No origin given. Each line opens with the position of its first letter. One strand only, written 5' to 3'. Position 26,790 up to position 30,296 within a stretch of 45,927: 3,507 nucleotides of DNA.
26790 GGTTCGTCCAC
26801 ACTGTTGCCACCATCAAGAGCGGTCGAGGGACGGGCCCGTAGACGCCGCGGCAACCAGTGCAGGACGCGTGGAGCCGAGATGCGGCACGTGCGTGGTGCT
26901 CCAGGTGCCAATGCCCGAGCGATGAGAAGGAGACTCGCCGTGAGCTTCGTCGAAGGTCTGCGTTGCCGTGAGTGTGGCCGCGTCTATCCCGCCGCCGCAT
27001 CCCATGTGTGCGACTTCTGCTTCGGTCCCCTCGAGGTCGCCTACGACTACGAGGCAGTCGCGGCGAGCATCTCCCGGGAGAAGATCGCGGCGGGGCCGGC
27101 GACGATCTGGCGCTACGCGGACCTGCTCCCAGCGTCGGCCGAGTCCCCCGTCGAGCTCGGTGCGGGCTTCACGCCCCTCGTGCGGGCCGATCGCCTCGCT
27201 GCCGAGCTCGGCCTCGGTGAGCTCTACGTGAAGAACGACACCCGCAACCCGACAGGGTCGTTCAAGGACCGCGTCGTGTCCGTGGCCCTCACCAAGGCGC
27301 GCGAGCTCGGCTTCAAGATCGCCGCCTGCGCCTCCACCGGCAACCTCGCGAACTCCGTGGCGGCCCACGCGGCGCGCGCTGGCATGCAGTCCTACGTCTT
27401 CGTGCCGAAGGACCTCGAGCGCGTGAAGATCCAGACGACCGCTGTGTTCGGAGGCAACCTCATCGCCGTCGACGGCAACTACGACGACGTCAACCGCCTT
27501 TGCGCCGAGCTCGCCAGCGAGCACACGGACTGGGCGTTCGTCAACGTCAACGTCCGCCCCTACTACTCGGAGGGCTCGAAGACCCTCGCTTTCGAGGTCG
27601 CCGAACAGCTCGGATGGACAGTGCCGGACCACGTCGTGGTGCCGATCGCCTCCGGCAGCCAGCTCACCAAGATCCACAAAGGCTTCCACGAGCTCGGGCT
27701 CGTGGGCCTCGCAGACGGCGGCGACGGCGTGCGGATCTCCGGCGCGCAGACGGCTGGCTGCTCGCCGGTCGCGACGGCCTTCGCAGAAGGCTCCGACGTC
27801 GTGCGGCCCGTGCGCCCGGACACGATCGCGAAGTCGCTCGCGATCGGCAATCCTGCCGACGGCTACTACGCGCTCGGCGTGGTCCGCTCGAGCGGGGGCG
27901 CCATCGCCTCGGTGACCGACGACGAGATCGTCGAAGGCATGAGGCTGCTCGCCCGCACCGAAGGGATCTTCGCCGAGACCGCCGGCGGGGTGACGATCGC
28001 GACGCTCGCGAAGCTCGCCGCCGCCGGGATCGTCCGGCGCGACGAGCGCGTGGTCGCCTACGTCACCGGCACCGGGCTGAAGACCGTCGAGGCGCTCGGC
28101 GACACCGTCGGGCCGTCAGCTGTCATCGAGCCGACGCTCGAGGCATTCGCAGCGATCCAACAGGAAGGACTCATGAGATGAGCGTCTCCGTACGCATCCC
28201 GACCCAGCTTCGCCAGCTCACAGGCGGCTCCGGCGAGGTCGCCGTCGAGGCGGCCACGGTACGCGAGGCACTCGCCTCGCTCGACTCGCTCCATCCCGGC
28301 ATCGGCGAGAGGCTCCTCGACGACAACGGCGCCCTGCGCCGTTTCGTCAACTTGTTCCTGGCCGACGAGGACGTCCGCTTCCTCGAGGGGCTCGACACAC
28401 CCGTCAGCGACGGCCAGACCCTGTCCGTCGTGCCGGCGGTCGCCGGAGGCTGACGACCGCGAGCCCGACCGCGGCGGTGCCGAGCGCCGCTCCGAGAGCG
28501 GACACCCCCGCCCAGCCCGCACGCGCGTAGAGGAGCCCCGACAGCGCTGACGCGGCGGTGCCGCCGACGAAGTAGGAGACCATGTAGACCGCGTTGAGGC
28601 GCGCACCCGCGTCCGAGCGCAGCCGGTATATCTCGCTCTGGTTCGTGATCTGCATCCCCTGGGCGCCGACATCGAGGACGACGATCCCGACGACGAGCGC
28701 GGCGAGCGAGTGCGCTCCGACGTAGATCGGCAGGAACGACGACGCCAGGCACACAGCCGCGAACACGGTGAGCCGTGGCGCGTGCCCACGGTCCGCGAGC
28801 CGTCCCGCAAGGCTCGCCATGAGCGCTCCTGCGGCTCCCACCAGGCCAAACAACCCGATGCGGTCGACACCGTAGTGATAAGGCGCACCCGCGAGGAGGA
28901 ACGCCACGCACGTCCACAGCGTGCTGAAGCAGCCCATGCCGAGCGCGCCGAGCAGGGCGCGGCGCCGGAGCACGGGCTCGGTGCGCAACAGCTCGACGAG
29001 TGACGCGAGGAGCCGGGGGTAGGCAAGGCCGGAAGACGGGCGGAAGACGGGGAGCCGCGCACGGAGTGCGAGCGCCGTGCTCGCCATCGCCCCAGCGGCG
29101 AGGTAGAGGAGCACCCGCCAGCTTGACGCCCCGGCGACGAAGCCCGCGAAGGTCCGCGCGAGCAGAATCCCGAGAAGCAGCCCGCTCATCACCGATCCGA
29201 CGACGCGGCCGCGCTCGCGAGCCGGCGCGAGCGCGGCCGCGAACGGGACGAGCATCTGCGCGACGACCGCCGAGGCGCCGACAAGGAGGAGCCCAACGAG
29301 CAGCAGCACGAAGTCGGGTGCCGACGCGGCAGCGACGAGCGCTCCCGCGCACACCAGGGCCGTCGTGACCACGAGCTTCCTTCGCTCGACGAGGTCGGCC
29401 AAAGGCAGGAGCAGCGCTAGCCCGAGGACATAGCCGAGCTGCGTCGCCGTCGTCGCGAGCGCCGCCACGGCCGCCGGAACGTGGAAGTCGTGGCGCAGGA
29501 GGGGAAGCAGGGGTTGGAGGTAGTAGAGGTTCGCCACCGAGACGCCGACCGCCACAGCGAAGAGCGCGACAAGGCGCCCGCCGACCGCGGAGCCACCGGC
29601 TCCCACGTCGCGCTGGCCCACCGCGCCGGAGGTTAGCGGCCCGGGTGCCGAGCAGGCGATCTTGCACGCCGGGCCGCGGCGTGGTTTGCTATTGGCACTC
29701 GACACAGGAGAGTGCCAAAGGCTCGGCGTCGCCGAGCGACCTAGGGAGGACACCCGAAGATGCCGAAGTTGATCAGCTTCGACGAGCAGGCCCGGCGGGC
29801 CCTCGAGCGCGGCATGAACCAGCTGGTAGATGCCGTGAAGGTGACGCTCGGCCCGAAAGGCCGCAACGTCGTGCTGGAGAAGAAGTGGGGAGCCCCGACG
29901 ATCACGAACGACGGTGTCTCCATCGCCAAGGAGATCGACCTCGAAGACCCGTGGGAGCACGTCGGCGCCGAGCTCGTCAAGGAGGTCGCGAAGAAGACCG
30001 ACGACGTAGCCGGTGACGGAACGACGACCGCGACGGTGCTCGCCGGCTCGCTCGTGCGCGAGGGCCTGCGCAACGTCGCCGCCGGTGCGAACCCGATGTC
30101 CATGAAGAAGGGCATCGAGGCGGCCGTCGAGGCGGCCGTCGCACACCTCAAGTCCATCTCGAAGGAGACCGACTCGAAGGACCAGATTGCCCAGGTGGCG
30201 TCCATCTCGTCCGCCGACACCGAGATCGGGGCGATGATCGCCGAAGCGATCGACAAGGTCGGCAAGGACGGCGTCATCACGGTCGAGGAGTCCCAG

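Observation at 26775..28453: S-box (SAM) riboswitch controls a 'threonine synthase' + MoaD-like GG-carrier pair: predicted sulfur-carrier-protein-dependent homocysteine/methionine synthesis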

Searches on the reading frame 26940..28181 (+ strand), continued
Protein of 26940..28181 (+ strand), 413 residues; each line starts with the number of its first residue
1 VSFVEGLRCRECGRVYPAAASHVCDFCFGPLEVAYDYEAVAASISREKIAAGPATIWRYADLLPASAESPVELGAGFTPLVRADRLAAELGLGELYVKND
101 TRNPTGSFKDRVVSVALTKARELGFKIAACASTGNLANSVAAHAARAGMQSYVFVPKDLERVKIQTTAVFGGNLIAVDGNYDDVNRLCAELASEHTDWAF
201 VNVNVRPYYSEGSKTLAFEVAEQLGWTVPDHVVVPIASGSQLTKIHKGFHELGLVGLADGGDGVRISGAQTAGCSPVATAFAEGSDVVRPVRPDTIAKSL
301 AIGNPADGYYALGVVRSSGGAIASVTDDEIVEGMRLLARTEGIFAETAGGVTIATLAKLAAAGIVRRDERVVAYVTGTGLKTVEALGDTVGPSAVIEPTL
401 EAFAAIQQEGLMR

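Call 55: search_solved_structures(query=window:26940-28181:+, max_evalue=1e-40, show_alignments=4)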
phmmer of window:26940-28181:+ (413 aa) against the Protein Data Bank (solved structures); distinct sequences matched with E-value up to 1e-40: 4.
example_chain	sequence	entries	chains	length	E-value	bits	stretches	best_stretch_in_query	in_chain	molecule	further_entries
6cgq_A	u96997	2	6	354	1.5e-57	199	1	54-396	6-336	Threonine synthase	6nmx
2zsj_A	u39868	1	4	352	5.2e-57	197.2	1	56-384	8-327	Threonine synthase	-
1uim_A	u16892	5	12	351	3.8e-54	187.8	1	53-404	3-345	Threonine Synthase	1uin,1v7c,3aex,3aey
2d1f_A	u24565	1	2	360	6.5e-53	183.7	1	53-394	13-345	Threonine synthase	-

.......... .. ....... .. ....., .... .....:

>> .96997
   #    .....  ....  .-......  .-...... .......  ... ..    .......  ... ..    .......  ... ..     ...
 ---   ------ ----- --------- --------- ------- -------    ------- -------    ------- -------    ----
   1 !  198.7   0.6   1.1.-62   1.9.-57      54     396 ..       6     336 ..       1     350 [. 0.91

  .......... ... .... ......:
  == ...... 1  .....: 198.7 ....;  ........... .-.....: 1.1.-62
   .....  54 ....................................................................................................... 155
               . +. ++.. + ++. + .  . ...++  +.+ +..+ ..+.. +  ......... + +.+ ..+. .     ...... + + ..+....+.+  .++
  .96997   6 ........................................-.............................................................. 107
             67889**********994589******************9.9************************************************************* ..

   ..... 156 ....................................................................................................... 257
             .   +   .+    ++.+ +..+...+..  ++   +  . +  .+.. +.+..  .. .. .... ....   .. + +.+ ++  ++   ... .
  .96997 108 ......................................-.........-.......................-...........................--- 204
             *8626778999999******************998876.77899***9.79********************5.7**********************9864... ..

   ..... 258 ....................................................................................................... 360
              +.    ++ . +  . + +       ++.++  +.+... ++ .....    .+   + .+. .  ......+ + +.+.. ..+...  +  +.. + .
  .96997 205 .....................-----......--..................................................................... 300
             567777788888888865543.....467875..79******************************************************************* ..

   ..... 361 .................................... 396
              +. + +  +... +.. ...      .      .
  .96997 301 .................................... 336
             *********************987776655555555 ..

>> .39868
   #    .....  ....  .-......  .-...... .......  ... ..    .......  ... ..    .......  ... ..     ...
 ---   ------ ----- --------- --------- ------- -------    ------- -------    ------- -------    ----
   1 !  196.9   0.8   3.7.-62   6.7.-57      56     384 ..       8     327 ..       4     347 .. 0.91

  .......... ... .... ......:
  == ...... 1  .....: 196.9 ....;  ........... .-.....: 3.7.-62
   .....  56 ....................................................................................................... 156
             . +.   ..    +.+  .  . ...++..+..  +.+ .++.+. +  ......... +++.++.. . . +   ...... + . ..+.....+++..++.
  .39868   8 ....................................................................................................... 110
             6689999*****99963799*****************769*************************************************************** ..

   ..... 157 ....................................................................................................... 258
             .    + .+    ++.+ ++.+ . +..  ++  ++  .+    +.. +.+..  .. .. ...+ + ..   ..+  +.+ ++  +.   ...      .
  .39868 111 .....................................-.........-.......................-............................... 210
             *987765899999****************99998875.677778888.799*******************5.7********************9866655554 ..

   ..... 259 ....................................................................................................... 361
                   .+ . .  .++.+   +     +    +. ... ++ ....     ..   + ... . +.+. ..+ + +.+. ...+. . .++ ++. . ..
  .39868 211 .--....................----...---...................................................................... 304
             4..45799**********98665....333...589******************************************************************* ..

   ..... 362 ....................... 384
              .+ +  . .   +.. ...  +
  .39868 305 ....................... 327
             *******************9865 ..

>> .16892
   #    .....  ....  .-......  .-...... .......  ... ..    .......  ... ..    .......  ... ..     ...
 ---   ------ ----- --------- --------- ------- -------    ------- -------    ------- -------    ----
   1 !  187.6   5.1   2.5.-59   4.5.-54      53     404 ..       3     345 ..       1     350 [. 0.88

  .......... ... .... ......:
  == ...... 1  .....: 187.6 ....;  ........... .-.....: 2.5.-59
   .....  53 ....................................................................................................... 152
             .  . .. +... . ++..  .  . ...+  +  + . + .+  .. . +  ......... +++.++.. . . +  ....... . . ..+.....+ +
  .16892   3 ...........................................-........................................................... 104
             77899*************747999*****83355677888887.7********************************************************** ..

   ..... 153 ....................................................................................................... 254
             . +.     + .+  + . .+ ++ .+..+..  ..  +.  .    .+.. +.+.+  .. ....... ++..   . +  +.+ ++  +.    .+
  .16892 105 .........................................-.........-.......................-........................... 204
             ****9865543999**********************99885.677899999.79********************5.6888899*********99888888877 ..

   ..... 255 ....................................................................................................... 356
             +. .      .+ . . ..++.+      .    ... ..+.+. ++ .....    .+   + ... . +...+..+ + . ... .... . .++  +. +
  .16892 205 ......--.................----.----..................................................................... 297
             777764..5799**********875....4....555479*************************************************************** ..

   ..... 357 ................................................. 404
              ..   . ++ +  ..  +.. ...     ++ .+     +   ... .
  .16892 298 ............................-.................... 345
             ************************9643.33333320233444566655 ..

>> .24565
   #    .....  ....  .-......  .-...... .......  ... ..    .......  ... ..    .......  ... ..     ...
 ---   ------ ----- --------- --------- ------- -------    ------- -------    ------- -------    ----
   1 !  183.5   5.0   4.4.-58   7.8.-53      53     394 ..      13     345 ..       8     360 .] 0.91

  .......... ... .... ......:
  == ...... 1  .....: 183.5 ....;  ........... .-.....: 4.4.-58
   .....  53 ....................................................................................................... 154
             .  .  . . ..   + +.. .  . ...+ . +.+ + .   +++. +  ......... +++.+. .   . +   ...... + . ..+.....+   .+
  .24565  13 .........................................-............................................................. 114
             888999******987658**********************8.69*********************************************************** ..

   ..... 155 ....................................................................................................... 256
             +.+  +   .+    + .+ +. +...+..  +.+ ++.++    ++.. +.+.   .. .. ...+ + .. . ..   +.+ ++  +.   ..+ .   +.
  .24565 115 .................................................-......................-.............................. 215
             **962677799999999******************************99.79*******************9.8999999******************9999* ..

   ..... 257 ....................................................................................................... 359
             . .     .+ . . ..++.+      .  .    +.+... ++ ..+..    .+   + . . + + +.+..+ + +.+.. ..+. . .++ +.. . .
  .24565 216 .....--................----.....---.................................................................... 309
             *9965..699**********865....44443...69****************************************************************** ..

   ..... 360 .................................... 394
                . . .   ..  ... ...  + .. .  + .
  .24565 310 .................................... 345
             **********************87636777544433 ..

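Call 58: find_encoding_contigs(protein=P0058, flank=10000, max_places=2)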
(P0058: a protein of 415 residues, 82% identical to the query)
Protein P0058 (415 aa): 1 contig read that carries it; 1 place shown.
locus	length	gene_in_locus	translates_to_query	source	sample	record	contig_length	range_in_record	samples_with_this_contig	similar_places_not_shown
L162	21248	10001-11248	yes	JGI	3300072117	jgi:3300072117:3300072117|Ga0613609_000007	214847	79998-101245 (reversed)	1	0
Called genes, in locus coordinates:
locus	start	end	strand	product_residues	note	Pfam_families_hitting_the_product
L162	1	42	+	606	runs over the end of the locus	PF04122:CW_binding_2, PF16317:Glyco_hydro_99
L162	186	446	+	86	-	PF11662:DUF3263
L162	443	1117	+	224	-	-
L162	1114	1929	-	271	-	PF07992:Pyr_redox_2, PF13738:Pyr_redox_3 (faint)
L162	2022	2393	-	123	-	-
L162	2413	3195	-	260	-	PF04542:Sigma70_r2, PF04539:Sigma70_r3, PF08281:Sigma70_r4_2, PF04545:Sigma70_r4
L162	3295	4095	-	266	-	-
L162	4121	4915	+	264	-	PF02358:Trehalose_PPase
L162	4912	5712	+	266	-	PF13622:4HBT_3, PF20789:4HBT_3C, PF02551:Acyl_CoA_thio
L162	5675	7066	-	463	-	PF00982:Glyco_transf_20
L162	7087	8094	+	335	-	PF02595:Gly_kinase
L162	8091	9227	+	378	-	PF01594:AI-2E_transport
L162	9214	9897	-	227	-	PF00535:Glycos_transf_2, PF13641:Glyco_tranf_2_3 (weak)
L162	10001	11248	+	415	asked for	PF00291:PALP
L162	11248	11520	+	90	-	PF02597:ThiS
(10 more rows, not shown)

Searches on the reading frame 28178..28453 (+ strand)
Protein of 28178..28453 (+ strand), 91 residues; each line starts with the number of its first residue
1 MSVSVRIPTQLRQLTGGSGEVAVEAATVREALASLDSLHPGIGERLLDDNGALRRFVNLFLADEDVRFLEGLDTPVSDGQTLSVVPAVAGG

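Call 5: search_protein_families(library=pfam, proteins=[window:28178-28453:+], max_evalue=0.01)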
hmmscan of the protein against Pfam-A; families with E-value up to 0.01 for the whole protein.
window:28178-28453:+ (91 aa): 1 family
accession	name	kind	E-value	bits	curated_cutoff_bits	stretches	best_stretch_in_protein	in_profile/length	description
PF02597.26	ThiS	-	3.2e-14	53.7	22.5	1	5-91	1-76/76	ThiS family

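Call 6: search_protein_families(library=ncbifam, proteins=[window:28178-28453:+], max_evalue=0.01)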
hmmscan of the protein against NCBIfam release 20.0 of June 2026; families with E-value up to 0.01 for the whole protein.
window:28178-28453:+ (91 aa): 2 families
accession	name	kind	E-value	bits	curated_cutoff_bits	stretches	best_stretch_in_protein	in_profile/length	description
NF041918.1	SAMP1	equivalog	3.7e-16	59.4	60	1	5-91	3-91/91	ubiquitin-like small modifier protein 1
TIGR01687.1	moaD_arch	subfamily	8.1e-09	35.9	49.5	1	3-91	1-88/88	MoaD family protein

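Call 20: search_solved_structures(query=window:28178-28453:+, max_evalue=0.01, show_alignments=2)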
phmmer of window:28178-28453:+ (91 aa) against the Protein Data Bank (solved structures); distinct sequences matched with E-value up to 0.01: 6.
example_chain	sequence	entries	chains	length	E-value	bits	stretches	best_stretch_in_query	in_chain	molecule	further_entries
4n6e_B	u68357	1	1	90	7.4e-21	77.4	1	1-91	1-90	ThiS/MoaD family protein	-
3dwg_C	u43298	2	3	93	4.2e-20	75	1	1-91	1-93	9.5 kDa culture filtrate antigen cfp10A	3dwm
1v8c_A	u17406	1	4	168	6.3e-13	52.1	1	9-91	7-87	MoaD related protein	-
2m19_A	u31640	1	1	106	1.2e-07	35.2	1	24-91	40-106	Molybdopterin converting factor subunit 1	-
2l52_A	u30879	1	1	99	0.00053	23.6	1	3-91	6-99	METHANOSARCINA ACETIVORANS SAMP1 HOMOLOG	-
3po0_A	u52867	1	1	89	0.0088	19.7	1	21-91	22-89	Small archaeal modifier protein 1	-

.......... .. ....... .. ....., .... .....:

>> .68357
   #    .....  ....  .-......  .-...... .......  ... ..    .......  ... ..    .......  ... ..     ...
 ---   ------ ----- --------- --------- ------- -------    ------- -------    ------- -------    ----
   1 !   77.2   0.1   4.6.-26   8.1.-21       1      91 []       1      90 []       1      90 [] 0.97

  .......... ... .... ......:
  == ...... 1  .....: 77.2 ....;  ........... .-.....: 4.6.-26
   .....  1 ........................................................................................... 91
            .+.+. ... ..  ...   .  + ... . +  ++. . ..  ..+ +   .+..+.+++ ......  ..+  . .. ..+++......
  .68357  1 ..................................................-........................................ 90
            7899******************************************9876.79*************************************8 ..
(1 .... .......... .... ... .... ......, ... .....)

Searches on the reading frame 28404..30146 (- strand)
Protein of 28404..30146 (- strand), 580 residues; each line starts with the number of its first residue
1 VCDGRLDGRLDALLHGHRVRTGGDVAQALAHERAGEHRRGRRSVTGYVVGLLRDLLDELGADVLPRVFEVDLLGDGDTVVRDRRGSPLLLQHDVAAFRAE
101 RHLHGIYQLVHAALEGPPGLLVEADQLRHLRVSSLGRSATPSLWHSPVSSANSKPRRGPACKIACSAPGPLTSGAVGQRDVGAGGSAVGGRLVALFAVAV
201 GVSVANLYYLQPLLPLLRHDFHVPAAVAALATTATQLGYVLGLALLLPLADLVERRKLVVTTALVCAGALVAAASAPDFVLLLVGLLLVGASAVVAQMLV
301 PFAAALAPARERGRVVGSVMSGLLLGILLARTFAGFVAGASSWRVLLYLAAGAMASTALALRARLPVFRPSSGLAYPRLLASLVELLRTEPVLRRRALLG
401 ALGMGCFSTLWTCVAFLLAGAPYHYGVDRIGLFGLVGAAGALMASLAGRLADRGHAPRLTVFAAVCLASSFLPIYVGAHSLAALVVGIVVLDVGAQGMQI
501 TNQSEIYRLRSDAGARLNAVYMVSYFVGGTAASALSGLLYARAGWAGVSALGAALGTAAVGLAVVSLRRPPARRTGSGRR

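Call 22: search_protein_families(library=pfam, proteins=[window:28404-30146:-], max_evalue=0.001)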
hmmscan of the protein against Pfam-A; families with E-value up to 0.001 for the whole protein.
window:28404-30146:- (580 aa): 1 family
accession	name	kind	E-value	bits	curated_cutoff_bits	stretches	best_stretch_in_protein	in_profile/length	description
PF07690.21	MFS_1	-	9.5e-32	110.7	33.4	1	197-501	2-314/347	Major Facilitator Superfamily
